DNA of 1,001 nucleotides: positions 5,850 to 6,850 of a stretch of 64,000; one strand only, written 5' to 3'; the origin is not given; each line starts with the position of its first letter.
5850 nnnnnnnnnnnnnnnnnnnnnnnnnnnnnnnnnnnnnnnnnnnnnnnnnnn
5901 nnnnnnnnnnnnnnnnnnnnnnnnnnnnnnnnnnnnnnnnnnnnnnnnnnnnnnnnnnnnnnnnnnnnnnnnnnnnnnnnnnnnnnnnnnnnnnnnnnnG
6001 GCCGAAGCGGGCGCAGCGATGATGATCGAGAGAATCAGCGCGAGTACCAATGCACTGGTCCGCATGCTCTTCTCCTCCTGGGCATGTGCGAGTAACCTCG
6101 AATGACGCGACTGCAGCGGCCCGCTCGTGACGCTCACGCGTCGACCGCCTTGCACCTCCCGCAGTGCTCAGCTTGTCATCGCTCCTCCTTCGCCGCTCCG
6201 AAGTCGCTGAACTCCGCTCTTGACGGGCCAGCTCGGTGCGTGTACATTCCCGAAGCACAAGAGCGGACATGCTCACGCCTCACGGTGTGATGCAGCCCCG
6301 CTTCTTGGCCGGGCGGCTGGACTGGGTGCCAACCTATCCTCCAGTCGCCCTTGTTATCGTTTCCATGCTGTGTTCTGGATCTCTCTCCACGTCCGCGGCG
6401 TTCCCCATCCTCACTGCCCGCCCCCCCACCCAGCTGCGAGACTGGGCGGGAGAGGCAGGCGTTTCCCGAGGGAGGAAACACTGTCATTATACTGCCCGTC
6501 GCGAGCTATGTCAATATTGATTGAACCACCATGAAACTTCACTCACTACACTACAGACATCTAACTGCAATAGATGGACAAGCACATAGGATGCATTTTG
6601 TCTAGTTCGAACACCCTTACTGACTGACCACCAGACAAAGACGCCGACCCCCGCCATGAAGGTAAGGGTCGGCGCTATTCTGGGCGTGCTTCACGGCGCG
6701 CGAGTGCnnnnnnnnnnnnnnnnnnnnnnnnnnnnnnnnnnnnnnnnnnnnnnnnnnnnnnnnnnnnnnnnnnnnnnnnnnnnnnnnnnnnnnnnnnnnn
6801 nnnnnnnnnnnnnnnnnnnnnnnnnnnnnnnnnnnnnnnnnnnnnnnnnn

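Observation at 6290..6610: Duplicated module of about 300 bp: perfect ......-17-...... promoter plus conserved structured leader, in front of the giant T9SS cargo gene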

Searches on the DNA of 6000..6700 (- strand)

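Call 11: search_rna_families(source=window, start=6000, end=6700, threshold=evalue, max_evalue=10, show_alignments=3)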
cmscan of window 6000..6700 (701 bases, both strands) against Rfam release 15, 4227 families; matches with E-value up to 10: 10.
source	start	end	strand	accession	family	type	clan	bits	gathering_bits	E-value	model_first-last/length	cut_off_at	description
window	6403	6471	-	RF01015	mir-885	Gene; miRNA;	-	17.4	66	1.2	1-74/74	no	mir-885 microRNA precursor family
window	6405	6475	+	RF03837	mir-3138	Gene; miRNA;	-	16.6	90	9.2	1-82/82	no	mir-3138 microRNA precursor family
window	6061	6128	+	RF01680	P5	Gene; sRNA;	-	15.6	60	5.2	1-71/71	no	Pseudomonas sRNA P5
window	6415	6461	-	RF04096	mir-4433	Gene; miRNA;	-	15.5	77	5.4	1-83/83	no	mir-4433 microRNA precursor family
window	6412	6453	-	RF00381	Antizyme_FSE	Cis-reg; frameshift_element;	-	15.2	40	3.4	6-54/59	no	Antizyme RNA frameshifting stimulation element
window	6408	6467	-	RF03707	mir-1892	Gene; miRNA;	-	14.9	86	5.5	1-80/80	no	mir-1892 microRNA precursor family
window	6166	6194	-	RF01303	sR49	Gene; snRNA; snoRNA; CD-box;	-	14.7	50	4.5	1-56/56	no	Small nucleolar RNA sR49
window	6636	6700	-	RF02791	CcsR1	Gene; sRNA;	-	13.4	65.3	2.2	11-83/83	5'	Conserved CCUCCUCCC motif stress-induced RNA 1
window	6305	6430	+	RF01974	H19_3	Gene; lncRNA;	-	13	46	7.4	1-116/116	no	H19 conserved region 3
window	6621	6636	-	RF02129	GNAS-AS1_3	Gene; lncRNA;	-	12.1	42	5.2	23-38/38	no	GNAS antisense RNA 1 conserved region 3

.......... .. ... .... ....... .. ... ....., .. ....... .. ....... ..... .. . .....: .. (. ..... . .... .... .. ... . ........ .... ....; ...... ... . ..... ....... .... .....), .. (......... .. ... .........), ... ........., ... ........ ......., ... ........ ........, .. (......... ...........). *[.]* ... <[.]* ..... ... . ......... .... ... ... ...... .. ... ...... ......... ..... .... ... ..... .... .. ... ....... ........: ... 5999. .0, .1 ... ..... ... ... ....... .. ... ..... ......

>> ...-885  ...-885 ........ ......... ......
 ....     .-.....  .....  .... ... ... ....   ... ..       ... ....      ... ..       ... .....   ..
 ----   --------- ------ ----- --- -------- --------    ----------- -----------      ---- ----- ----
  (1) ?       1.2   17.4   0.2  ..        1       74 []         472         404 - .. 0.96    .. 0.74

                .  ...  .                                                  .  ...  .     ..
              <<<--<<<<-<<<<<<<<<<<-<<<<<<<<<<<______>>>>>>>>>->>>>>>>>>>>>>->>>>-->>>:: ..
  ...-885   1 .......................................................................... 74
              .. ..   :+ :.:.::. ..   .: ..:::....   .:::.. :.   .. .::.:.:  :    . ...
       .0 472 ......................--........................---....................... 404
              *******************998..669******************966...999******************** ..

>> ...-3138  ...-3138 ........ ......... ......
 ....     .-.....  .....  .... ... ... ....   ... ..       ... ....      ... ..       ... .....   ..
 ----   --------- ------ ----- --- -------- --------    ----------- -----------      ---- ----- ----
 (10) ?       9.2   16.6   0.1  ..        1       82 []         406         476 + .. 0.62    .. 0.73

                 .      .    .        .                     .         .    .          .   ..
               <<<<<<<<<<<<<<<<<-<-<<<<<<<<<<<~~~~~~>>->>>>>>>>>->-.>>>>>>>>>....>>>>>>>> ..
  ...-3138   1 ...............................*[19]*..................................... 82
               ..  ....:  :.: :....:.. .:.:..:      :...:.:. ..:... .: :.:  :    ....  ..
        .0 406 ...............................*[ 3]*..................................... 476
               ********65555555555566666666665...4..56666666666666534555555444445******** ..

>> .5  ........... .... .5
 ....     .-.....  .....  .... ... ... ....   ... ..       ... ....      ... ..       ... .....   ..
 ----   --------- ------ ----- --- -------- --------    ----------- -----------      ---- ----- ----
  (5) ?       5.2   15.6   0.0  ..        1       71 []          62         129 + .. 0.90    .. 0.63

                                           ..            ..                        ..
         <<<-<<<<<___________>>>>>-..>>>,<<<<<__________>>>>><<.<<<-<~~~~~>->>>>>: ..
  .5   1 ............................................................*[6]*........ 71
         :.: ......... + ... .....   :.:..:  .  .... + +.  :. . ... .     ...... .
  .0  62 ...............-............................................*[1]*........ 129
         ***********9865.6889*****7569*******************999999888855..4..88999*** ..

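Call 44: build_rna_model(alignment_id=A6, structure=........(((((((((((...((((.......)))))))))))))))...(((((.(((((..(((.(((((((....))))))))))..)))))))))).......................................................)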
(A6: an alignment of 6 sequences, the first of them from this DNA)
Model R1 built from alignment A6 (6 sequences, 156 columns); structure: as given.
model positions 156; base pairs 35; branch points 1; effective number of sequences 1.25; information 0.59 bits per position. Calibrated on 0.2 Mb of random sequence (short: E-values are rough).
structure used (alignment columns):
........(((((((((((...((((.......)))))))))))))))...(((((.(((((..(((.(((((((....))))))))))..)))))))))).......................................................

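Call 45: search_with_rna_model(model_id=R1, sources=[window, L002, L003, L004, L006, L009, L012, L017, L018, L020, L026, L031, L032, L035, L037, L041, L048, L049, L051, L052, L054, L058, L059, L061, L062, L038, L053, L055, L056, L057, L060], max_evalue=1, make_alignment=true)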
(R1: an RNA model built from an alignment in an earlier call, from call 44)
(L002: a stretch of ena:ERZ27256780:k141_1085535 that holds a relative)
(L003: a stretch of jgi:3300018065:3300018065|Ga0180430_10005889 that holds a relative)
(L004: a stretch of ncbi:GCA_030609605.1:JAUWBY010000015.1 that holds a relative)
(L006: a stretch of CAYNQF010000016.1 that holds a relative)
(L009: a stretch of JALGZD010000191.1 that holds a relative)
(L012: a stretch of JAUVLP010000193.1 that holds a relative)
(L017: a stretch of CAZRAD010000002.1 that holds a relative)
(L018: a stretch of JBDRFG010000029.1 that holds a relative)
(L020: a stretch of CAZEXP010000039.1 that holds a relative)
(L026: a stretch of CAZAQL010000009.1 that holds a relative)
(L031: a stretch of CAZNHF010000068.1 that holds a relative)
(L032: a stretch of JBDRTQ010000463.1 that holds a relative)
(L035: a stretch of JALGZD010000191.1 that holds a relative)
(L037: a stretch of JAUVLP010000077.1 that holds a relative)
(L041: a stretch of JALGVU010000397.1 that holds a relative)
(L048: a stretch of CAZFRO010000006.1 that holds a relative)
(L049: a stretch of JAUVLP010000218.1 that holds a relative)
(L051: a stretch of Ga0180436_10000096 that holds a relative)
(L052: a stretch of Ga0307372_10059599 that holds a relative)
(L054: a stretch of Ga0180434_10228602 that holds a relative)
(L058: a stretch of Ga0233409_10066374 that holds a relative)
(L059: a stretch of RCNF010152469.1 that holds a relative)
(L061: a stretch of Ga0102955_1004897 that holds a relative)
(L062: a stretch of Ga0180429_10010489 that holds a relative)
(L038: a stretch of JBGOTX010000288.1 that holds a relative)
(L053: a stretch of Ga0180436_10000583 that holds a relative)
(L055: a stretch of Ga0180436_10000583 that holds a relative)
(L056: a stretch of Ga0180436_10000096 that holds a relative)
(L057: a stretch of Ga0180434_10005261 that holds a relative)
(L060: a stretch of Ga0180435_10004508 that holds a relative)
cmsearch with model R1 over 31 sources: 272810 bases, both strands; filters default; matches with E-value up to 1: 42.
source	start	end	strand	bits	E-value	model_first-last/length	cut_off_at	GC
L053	3370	3525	-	183.2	2.3e-46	1-156/156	no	0.65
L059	713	868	+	177.2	8.6e-45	1-156/156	no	0.63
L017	7853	8000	+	171.5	2.9e-43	1-148/156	3'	0.64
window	6203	6358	-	170.4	5.6e-43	1-156/156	no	0.63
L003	8970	9124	+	162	9.5e-41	1-156/156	no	0.67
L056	2126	2280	-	162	9.5e-41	1-156/156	no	0.67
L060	1915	2069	-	162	9.5e-41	1-156/156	no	0.67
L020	5543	5696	-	157.6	1.4e-39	1-156/156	no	0.64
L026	3565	3718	+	146.2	1.6e-36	1-156/156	no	0.71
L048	3830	3982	+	82.8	1.1e-19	1-156/156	no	0.61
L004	11676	11826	+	74.6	1.8e-17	1-156/156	no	0.6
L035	2859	3011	-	74.4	1.9e-17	1-156/156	no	0.59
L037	1893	2045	-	70.6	1.9e-16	1-156/156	no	0.56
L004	2654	2807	+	55.8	1.8e-12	1-156/156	no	0.62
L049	534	682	-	55.6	1.9e-12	1-156/156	no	0.62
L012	417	564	+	54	5.1e-12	1-156/156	no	0.6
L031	5612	5761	-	53.8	6e-12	1-156/156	no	0.61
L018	2247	2387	+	53.7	6.1e-12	1-156/156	no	0.62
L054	89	235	+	50.6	4.3e-11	1-156/156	no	0.61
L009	3908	4057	-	50.3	5e-11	1-156/156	no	0.62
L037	7292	7443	-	50.1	5.7e-11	1-156/156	no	0.61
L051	2545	2691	-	49.7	7.3e-11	1-156/156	no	0.64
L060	10919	11065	-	49.7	7.3e-11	1-156/156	no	0.64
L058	939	1086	-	47.7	2.5e-10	1-156/156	no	0.66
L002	9776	9924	+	46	6.8e-10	1-156/156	no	0.64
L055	3430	3578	-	46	6.8e-10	1-156/156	no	0.64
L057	630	778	-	46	6.8e-10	1-156/156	no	0.64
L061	2250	2397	+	45.8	7.8e-10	1-156/156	no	0.59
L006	3565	3715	-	44.7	1.6e-09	1-156/156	no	0.62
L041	3947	4096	-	43.5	3.3e-09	1-156/156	no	0.65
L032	4765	4903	-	41.7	9.5e-09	1-156/156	no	0.62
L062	2661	2800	+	38.2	8.4e-08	1-156/156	no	0.64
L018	2840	2966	+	32.1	3.5e-06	1-156/156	no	0.62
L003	1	119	+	21.6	0.0022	30-156/156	5'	0.67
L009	4004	4202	+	16.9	0.038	1-156/156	no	0.52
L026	3616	3663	-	16.7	0.044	52-101/156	no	0.75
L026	3573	3612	-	14.8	0.14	9-48/156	no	0.7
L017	7861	7900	-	14.5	0.17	9-48/156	no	0.68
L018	2255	2294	-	13.4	0.33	9-48/156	no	0.68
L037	7390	7587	+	13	0.41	1-156/156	no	0.53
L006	3671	3707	+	13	0.43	9-48/156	no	0.7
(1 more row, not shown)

Alignment A7: 42 matches aligned to the model, 271 columns, each read 5' to 3' on its own strand. Consensus structure (alignment columns), stored with it:
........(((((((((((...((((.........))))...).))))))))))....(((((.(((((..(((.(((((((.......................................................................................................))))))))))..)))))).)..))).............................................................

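Call 46: search_with_rna_model(model_id=R1, sources=[window, L002, L003, L004, L006, L009, L012, L018, L020, L026, L031, L032, L035, L037, L041, L048, L049, L051, L053, L054, L058, L059, L061, L062], max_evalue=0.00001, make_alignment=true)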
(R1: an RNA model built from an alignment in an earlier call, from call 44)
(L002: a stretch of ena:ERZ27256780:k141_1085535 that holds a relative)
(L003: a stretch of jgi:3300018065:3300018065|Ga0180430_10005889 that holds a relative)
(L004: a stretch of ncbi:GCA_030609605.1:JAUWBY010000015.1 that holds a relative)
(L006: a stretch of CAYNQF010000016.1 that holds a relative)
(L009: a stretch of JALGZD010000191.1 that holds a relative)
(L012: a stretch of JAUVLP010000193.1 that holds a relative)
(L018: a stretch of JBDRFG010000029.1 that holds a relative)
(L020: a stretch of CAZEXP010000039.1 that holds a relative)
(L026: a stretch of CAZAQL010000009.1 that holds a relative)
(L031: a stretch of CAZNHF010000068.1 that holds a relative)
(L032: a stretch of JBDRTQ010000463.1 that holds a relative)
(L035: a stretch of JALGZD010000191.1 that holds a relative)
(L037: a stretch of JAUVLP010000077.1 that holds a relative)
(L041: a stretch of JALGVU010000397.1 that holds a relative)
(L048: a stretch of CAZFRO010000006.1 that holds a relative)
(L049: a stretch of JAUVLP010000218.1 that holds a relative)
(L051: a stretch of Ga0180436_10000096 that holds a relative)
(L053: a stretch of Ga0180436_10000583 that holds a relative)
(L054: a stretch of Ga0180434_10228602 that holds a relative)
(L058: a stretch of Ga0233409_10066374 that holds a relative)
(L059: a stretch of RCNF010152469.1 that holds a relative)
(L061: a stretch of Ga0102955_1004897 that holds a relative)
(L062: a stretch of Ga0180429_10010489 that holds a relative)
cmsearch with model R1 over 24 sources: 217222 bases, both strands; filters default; matches with E-value up to 0.00001: 28.
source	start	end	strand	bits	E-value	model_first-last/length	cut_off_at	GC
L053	3370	3525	-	183.2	1.8e-46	1-156/156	no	0.65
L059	713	868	+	177.2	6.8e-45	1-156/156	no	0.63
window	6203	6358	-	170.4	4.4e-43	1-156/156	no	0.63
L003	8970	9124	+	162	7.6e-41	1-156/156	no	0.67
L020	5543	5696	-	157.6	1.2e-39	1-156/156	no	0.64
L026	3565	3718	+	146.2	1.2e-36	1-156/156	no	0.71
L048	3830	3982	+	82.8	8.9e-20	1-156/156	no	0.61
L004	11676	11826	+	74.6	1.4e-17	1-156/156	no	0.6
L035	2859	3011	-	74.4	1.5e-17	1-156/156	no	0.59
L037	1893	2045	-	70.6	1.5e-16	1-156/156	no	0.56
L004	2654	2807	+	55.8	1.4e-12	1-156/156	no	0.62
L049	534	682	-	55.6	1.5e-12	1-156/156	no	0.62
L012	417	564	+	54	4.1e-12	1-156/156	no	0.6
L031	5612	5761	-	53.8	4.8e-12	1-156/156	no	0.61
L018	2247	2387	+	53.7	4.9e-12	1-156/156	no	0.62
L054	89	235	+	50.6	3.4e-11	1-156/156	no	0.61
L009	3908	4057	-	50.3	4e-11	1-156/156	no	0.62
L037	7292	7443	-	50.1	4.5e-11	1-156/156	no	0.61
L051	2545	2691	-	49.7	5.8e-11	1-156/156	no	0.64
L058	939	1086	-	47.7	2e-10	1-156/156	no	0.66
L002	9776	9924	+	46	5.4e-10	1-156/156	no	0.64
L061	2250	2397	+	45.8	6.2e-10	1-156/156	no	0.59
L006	3565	3715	-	44.7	1.3e-09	1-156/156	no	0.62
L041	3947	4096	-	43.5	2.6e-09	1-156/156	no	0.65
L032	4765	4903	-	41.7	7.5e-09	1-156/156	no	0.62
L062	2661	2800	+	38.2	6.7e-08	1-156/156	no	0.64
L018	2840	2966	+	32.1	2.8e-06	1-156/156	no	0.62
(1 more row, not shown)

Alignment A8: 28 matches aligned to the model, 187 columns, each read 5' to 3' on its own strand. Consensus structure (alignment columns), stored with it:
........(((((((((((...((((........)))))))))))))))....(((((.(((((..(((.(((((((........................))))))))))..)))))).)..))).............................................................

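Call 53: search_with_rna_model(model_id=R1, sources=[L063, L064, L065], max_evalue=1, show_alignments=3)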
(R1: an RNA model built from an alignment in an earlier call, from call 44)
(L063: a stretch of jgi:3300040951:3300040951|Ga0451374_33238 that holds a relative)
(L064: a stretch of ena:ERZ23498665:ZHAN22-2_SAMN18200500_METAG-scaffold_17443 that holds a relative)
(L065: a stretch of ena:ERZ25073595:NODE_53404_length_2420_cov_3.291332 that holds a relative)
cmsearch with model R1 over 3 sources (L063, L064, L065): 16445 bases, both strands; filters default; matches with E-value up to 1: 2.
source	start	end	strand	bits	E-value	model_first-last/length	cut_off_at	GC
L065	1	145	+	36.2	1.7e-08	5-156/156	5'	0.67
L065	1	50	-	11.3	0.072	1-52/156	3'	0.68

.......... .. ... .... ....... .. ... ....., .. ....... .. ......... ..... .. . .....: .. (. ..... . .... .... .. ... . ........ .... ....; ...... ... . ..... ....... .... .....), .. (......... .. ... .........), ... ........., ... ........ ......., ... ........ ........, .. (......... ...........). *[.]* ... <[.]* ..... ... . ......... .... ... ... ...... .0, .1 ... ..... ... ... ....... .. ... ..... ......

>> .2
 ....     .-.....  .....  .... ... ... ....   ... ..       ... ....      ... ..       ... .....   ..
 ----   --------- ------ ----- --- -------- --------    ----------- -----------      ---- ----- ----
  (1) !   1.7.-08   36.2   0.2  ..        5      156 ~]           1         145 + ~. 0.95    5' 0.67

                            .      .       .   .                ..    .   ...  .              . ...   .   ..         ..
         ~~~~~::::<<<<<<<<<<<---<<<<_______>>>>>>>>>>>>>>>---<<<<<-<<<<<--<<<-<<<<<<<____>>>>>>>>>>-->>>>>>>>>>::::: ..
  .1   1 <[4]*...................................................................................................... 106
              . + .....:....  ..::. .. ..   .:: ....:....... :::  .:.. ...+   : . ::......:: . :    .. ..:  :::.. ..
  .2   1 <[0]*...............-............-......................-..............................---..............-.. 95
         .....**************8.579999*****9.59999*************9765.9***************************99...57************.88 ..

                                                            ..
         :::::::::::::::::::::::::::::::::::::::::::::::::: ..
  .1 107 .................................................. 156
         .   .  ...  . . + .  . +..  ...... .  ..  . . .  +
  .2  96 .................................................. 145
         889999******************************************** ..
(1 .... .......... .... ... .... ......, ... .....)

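Call 82: search_with_rna_model(model_id=R1, sources=[L066, L067, L068, L069, L070, L071], max_evalue=1, show_alignments=6)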
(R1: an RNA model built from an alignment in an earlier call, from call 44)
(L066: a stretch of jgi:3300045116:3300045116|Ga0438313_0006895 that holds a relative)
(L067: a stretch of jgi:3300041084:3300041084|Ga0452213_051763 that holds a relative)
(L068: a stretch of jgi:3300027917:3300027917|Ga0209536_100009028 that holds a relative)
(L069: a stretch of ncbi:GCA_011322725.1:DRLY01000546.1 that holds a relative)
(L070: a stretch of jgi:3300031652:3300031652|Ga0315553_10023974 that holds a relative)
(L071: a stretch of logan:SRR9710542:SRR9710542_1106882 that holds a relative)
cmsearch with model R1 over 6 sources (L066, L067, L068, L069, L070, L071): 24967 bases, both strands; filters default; matches with E-value up to 1: 0.
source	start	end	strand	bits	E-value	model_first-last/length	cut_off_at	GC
